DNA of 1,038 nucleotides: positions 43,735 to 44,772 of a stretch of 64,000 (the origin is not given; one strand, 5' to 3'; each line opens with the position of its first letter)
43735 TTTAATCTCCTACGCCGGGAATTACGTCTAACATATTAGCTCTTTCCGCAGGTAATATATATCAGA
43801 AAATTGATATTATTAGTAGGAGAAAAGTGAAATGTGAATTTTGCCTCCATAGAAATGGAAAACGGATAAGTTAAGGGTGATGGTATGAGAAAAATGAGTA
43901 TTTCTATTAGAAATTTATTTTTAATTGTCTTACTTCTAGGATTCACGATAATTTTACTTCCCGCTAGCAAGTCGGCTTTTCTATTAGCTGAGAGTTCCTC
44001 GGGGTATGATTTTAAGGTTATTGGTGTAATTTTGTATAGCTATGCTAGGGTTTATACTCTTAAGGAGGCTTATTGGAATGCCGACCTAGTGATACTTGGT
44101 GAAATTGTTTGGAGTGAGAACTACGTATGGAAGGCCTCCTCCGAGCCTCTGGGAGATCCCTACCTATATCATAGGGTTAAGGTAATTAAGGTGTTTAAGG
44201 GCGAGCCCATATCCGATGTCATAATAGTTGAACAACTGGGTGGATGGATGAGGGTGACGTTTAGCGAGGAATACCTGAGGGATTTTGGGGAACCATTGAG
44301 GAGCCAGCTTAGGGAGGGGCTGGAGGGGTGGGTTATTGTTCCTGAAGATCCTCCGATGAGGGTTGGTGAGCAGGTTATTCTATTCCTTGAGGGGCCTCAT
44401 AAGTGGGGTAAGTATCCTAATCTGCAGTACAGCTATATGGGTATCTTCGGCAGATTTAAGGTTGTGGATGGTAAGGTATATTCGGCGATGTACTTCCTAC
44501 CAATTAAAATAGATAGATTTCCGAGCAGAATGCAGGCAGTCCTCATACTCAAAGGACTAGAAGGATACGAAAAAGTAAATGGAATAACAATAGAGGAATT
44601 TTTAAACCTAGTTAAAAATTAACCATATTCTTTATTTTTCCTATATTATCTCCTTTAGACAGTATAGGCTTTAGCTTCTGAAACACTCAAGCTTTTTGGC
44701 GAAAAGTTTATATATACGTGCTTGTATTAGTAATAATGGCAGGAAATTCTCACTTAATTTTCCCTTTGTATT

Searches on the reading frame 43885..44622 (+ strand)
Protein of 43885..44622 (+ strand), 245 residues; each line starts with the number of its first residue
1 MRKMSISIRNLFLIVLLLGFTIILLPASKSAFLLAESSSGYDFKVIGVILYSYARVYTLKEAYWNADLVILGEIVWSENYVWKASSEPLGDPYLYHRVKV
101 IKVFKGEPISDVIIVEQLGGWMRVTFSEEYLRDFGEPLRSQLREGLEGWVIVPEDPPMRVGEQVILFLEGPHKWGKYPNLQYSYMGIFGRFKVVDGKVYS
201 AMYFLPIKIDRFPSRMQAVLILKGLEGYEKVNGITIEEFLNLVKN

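Call 3: search_protein_families(library=pfam, proteins=[window:43885-44622:+], max_evalue=1)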
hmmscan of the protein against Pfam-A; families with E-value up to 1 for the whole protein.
window:43885-44622:+ (245 aa): 1 family
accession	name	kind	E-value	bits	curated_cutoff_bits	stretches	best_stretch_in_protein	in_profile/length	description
PF00965.23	TIMP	-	0.18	12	23.1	1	61-109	12-60/183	Tissue inhibitor of metalloproteinase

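Call 4: search_protein_families(library=ncbifam, proteins=[window:43885-44622:+], max_evalue=1)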
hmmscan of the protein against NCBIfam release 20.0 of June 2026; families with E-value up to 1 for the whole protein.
window:43885-44622:+ (245 aa): 1 family
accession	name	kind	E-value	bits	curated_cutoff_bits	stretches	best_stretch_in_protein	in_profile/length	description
NF010253.0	PRK13699.1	subfamily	0.091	12.4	244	1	47-113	68-134/226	DNA methyltransferase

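Call 5: search_protein_families(library=padloc, proteins=[window:43885-44622:+], max_evalue=1)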
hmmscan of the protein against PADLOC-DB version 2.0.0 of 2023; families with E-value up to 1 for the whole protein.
window:43885-44622:+ (245 aa): 0 families
